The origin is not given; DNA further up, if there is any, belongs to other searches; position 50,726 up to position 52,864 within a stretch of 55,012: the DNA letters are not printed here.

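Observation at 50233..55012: T4SS/conjugation-like module begins abruptly after housekeeping genes, paired with a divergent stand-alone receiver domain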

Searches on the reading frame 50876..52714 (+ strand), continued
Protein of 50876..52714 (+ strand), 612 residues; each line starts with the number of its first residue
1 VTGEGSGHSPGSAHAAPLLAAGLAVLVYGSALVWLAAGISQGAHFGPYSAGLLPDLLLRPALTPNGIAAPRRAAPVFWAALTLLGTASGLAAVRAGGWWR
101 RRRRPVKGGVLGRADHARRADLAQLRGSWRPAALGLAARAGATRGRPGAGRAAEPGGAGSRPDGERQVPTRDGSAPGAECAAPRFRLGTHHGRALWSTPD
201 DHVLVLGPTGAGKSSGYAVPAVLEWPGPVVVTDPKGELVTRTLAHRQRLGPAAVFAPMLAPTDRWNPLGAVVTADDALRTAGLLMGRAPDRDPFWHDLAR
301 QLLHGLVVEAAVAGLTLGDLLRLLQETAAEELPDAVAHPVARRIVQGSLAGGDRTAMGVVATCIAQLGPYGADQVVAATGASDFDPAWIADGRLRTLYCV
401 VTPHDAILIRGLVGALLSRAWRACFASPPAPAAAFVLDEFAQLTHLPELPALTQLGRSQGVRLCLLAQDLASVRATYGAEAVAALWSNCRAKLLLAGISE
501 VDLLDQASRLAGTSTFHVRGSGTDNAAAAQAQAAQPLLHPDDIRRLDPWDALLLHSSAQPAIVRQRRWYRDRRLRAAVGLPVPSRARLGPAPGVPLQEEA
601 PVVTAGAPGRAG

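Call 33: get_annotated_region(hit=H6, flank=1500)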
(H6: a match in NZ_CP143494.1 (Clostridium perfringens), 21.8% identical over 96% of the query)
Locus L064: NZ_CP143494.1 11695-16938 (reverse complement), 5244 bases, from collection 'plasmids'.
description: Clostridium perfringens strain SXP-169 plasmid pSXP-169_2, complete sequence
organism: Clostridium perfringens (NCBI taxid 1502)
taxonomy: Bacteria; Bacillota; Clostridia; Eubacteriales; Clostridiaceae; Clostridium; Clostridium perfringens
host: -; source: pig,fecal; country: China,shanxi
typing (MOB-suite, as given by PLSDB): non-mobilizable
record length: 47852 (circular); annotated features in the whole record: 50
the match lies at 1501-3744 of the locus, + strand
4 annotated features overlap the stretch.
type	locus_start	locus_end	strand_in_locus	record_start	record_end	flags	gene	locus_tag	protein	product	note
CDS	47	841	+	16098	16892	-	-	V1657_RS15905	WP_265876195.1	hypothetical protein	-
CDS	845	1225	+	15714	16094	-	-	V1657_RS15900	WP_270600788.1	PrgI family protein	-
CDS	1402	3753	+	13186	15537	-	-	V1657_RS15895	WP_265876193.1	VirB4-like conjugal transfer ATPase, CD1110 family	-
CDS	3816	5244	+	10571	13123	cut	-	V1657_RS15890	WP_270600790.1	transglycosylase SLT domain-containing protein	-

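Call 34: get_annotated_region(hit=H59, flank=2000)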
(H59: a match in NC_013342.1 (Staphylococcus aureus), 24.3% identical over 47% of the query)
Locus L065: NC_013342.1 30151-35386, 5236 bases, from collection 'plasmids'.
description: Staphylococcus aureus plasmid SAP079A, complete sequence
organism: Staphylococcus aureus (NCBI taxid 1280)
taxonomy: Bacteria; Bacillota; Bacilli; Bacillales; Staphylococcaceae; Staphylococcus; Staphylococcus aureus
host: -; source: -; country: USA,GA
typing (MOB-suite, as given by PLSDB): conjugative; replicon rep_cluster_1142,rep_cluster_1281; relaxase MOBQ; mating-pair formation MPF_T
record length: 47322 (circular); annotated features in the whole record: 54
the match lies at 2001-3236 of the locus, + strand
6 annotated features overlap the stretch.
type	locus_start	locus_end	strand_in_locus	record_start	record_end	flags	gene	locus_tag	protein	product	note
CDS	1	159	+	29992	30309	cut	-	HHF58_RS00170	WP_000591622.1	CagC family type IV secretion system protein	-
CDS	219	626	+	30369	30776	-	-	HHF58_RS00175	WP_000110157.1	hypothetical protein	-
CDS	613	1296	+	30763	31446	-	trsD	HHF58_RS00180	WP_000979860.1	TrsD/TraD family conjugative transfer protein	-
CDS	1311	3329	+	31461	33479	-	-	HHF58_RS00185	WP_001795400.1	DUF87 domain-containing protein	-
CDS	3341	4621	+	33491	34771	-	-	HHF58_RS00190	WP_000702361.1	membrane protein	-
CDS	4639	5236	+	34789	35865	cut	-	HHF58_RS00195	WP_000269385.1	CHAP domain-containing protein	-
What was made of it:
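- Closest known: MPF-FATA conjugation systems of Gram-positive plasmids and ICEs. Same: The pGO1-type plasmid SAP079A even has a CagC/VirB2-like gene and TrsD (call 34).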

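Call 35: get_annotated_region(hit=H61, flank=2000)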
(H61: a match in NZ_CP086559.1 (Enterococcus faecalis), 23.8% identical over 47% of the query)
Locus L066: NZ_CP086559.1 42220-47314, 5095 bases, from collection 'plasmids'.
description: Enterococcus faecalis strain E512 plasmid pE512, complete sequence
organism: Enterococcus faecalis (NCBI taxid 1351)
taxonomy: Bacteria; Bacillota; Bacilli; Lactobacillales; Enterococcaceae; Enterococcus; Enterococcus faecalis
host: -; source: mixed culture,swab samples of pig; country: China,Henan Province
typing (MOB-suite, as given by PLSDB): conjugative; replicon rep_cluster_180; relaxase MOBP; mating-pair formation MPF_T
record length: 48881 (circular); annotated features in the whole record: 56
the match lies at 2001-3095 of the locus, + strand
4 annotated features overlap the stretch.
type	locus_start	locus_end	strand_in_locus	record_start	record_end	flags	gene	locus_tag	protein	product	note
CDS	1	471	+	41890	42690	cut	-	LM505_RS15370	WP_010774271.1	type IV secretion system protein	GO:0030255 - protein secretion by the type IV secretion system [Evidence IEA]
CDS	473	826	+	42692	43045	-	-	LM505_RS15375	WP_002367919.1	PrgI family mobile element protein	-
CDS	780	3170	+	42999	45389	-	-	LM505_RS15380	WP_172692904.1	VirB4-like conjugal transfer ATPase, CD1110 family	-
CDS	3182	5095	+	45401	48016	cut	-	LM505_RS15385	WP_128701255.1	phage tail tip lysozyme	-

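Call 36: get_annotated_region(hit=H68, flank=2500)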
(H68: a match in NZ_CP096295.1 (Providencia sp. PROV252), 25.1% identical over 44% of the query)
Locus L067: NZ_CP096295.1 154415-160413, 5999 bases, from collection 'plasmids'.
description: Providencia sp. PROV252 plasmid pPROV252-1, complete sequence
organism: Providencia sp. PROV252 (NCBI taxid 2936799)
taxonomy: Bacteria; Pseudomonadota; Gammaproteobacteria; Enterobacterales; Morganellaceae; Providencia; Providencia sp. PROV252
host: -; source: Clinical or host-associated pathogen,hospital; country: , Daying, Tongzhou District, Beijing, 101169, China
typing (MOB-suite, as given by PLSDB): conjugative; relaxase MOBH; mating-pair formation MPF_T
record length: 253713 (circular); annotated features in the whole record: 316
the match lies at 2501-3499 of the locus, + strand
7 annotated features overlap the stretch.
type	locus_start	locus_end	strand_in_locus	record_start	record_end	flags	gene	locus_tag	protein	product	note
CDS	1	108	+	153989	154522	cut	traV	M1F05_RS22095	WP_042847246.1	type IV conjugative transfer system lipoprotein TraV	-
CDS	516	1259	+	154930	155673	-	-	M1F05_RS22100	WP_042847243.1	DsbC family protein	-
CDS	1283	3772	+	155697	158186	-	traC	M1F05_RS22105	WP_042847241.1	type IV secretion system protein TraC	-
CDS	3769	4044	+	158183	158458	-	-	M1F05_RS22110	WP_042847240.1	hypothetical protein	-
CDS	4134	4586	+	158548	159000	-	lepB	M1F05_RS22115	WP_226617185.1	signal peptidase I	GO:0009306 - protein secretion [Evidence IEA]; GO:0006465 - signal peptide processing [Evidence IEA]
CDS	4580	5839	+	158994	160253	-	-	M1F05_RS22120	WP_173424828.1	TrbC family F-type conjugative pilus assembly protein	-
CDS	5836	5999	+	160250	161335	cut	-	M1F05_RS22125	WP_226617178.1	TraU family protein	-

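Call 37: get_annotated_region(hit=H79, flank=2500)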
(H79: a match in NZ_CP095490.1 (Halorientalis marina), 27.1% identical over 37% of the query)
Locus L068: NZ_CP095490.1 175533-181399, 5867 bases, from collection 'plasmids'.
description: Halorientalis marina strain GDY88 plasmid unnamed3, complete sequence
organism: Halorientalis marina (NCBI taxid 2931976)
taxonomy: Archaea; Euryarchaeota; Halobacteria; Halobacteriales; Haloarculaceae; Halorientalis; Halorientalis marina
host: -; source: cell culture,salt; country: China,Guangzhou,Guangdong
typing (MOB-suite, as given by PLSDB): non-mobilizable; mating-pair formation MPF_T
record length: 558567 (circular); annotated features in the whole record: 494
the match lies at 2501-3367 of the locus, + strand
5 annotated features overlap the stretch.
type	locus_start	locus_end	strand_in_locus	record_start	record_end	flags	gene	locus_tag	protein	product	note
CDS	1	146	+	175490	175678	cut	-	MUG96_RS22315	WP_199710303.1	hypothetical protein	-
CDS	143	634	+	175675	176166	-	-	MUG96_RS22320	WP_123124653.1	hypothetical protein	-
CDS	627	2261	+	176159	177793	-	-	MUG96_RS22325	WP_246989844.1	hypothetical protein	-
CDS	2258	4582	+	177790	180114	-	-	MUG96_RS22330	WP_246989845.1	DUF87 domain-containing protein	-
CDS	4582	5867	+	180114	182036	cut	-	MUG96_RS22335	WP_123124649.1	hypothetical protein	-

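Call 44: search_protein_families(library=pfam, alignment_id=A3, max_evalue=0.01)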
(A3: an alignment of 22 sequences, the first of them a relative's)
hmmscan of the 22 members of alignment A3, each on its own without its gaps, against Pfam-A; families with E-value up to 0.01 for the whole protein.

A. member 1, L005:12059-14329:+ (756 aa): 1 family
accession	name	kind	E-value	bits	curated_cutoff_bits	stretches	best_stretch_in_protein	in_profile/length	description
PF04610.19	TrbL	-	0.0045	17.2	25.9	0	413-506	97-191/215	TrbL/VirB6 plasmid conjugal transfer protein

B. families by the number of members that match (of 22 scanned): 1 family
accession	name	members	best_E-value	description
PF04610.19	TrbL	1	0.0045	TrbL/VirB6 plasmid conjugal transfer protein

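Call 45: search_solved_structures(query=A3, max_evalue=10, show_alignments=2)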
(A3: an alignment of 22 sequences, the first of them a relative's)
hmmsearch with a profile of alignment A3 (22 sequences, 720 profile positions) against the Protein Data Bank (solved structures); distinct sequences matched with E-value up to 10: 2.
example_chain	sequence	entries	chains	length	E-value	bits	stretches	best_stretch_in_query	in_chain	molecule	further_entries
8pjt_A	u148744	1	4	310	0.9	10.9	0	68-92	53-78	SAKe6DEref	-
3o3x_A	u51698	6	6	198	2.5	9.5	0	316-348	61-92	gp41-5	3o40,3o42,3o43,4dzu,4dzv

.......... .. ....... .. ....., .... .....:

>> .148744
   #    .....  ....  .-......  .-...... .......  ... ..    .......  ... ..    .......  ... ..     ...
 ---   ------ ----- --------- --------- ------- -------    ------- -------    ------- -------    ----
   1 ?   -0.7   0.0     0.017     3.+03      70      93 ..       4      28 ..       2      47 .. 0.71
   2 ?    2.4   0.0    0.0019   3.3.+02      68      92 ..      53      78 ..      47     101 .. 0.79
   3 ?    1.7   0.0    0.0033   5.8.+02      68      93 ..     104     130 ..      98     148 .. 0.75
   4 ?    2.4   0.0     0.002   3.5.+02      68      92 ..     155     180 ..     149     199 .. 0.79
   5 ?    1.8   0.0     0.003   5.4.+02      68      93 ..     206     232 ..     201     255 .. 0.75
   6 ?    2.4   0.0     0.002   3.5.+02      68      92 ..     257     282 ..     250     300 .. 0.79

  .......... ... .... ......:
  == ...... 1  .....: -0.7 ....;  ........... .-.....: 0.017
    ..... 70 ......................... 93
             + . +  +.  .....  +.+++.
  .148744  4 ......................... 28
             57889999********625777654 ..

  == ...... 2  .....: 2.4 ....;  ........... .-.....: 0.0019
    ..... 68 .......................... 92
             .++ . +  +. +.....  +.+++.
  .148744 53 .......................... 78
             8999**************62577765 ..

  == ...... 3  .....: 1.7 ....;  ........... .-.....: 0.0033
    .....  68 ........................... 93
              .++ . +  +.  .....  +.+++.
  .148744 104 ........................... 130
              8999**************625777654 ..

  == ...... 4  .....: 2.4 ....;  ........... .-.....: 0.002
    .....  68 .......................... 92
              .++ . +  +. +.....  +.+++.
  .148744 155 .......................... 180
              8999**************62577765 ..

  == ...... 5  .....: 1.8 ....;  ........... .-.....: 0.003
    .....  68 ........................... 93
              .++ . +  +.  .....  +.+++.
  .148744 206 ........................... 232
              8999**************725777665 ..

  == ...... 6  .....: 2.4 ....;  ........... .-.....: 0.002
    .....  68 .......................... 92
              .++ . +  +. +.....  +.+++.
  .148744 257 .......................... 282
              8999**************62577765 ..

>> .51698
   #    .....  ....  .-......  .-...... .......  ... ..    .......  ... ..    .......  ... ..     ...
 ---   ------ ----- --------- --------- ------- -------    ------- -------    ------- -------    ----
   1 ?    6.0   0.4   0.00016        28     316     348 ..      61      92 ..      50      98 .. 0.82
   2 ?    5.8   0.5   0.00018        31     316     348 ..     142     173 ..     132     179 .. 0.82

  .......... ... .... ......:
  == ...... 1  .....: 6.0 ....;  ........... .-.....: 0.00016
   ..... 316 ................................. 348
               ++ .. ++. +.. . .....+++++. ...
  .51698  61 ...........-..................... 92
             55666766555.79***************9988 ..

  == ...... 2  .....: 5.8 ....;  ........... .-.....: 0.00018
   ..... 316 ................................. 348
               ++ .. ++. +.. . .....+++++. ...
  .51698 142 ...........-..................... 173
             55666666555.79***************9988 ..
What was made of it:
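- Tried and rejected: A PDB sequence profile search found only noise (call 45).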

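Call 47: find_homologous_proteins(query=L005:12059-14329:+, max_evalue=0.001)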
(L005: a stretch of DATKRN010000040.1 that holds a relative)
Query L005:12059-14329:+ (756 aa): 55 proteins with E <= 0.001 among 8000 candidates.
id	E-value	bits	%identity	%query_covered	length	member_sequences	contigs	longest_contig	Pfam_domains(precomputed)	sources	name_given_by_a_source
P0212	0.0e+0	1682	100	100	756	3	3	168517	-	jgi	-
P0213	0.0e+0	1111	71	97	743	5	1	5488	-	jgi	-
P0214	1.2e-240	819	58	93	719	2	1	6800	-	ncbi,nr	ncbi:MAG TPA: hypothetical protein VMW49_00280 [Candidatus Dormibacteraeota bacterium]|nr:hypothetic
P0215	2.8e-216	739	62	73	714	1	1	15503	-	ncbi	-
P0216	1.1e-213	730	61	71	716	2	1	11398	-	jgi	jgi:hypothetical protein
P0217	3.4e-213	729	53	92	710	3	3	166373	-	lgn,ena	-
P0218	6.9e-213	728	52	91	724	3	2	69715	-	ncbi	ncbi:MAG: hypothetical protein ACYCYK_01090 [Candidatus Dormibacteria bacterium]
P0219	1.4e-212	727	52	91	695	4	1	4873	-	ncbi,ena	-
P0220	8.3e-212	724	53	91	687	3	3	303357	-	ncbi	ncbi:MAG: hypothetical protein ACYCZN_08195 [Candidatus Dormibacteria bacterium]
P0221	1.5e-210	720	54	87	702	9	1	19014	-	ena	-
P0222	2.2e-210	719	53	91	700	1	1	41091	-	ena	-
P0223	2.7e-210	719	52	91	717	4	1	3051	-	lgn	-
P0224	3.9e-210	718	53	91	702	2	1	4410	-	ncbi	-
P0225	4.0e-210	718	61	71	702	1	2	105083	-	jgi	jgi:hypothetical protein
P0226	4.7e-210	718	53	90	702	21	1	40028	-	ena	-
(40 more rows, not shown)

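Call 61: predict_structure(alignment_id=A4)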
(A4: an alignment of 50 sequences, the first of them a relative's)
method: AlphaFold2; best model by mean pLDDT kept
length: 756 residues; sequences in the alignment: 50
mean_pLDDT: 53.9   pTM: 0.33
mean pLDDT of the five models: 53.9, 53.4, 53.2, 52.8, 52.4
residues with pLDDT >= 90: 90; 70-90: 107; 50-70: 122; < 50: 437
segments of 3 or more residues with pLDDT < 50: 1-14, 24-103, 125-147, 191-193, 207-214, 216-228, 230-329, 331-416, 501-540, 566-569, 608-665
pLDDT, mean of each block of 10 residues (from residue 1): 36 52 47 37 35 27 26 33 40 38 54 60 43 37 43 61 74 74 62 53 51 49 47 37 43 46 41 38 35 42 42 33 42 40 29 28 30 34 34 38 37 52 77 82 88 89 91 90 84 74 37 30 35 39 53 57 47 61 67 73 61 35 34 34 39 40 59 96 92 94 97 96 97 95 92 69
secondary structure, 60 per line:
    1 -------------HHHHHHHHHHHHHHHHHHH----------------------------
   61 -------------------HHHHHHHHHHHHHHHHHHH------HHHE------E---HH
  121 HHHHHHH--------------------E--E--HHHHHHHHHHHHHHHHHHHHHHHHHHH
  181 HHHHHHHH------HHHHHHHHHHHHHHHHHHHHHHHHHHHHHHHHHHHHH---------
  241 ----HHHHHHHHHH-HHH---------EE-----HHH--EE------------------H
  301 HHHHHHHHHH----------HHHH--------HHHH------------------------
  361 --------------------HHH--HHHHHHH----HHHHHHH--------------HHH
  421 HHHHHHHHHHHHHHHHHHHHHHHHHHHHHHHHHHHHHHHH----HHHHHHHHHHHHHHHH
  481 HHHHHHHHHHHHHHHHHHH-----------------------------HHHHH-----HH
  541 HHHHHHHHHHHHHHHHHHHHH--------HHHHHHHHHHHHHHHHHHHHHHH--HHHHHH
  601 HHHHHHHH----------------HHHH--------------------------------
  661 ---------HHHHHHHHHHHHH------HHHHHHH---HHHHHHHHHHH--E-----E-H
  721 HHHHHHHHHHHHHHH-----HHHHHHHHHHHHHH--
elements in order (helices of 4 or more, strands of 3 or more residues): H14-32 H80-98 H119-127 H154-188 H195-231 H245-254 H300-310 H321-324 H333-336 H386-392 H397-403 H418-460 H465-499 H529-533 H539-561 H570-592 H595-608 H625-628 H670-682 H689-695 H699-709 H720-735 H741-754

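Call 65: fold_search(model_id=the predicted structure, library=pdb)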
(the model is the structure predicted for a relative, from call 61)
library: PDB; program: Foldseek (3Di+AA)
matches with E <= 10: 3; with E <= 0.001: 0
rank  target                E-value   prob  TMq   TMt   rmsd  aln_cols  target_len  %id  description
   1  7sit_B                8.0e+00  0.04  0.05  0.09  11.7        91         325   13  Crystal structure of Voltage gated potassium ion channel, Kv 1.2 chimera-3m (released 2022-05-04)
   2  7jm3                  8.9e+00  0.03  0.05  0.10  10.6        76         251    9  Full-length three-dimensional structure of the influenza A virus M1 protein and its organization into a matrix layer (released 2020-08-12)
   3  7e7z_A                9.3e+00  0.04  0.05  0.10  11.1        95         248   10  CryoEM structure of the human Kv4.2-KChIP1 complex, transmembrane region (released 2021-10-06)
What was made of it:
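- On Type IV secretion system (generic): The structure model is poor and has no fold match (calls 61, 65).
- Tried and rejected: Foldseek against PDB gave no match with E below 8 (calls 61, 65).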

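Call 68: search_protein_families(library=pfam, alignment_id=A5, max_evalue=0.01)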
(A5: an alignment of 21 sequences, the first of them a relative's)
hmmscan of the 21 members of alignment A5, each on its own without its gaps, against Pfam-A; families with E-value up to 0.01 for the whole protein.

A. member 1, L005:14363-14785:+ (140 aa): 1 family
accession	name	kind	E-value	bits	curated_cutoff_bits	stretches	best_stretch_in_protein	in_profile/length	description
PF12666.12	PrgI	-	7.5e-05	23.6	27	1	24-107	2-88/91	PrgI family protein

B. families by the number of members that match (of 21 scanned): 2 families
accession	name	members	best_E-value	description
PF12666.12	PrgI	21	4.2e-08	PrgI family protein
PF24259.1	DUF7460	1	0.0074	Domain of unknown function (DUF7460)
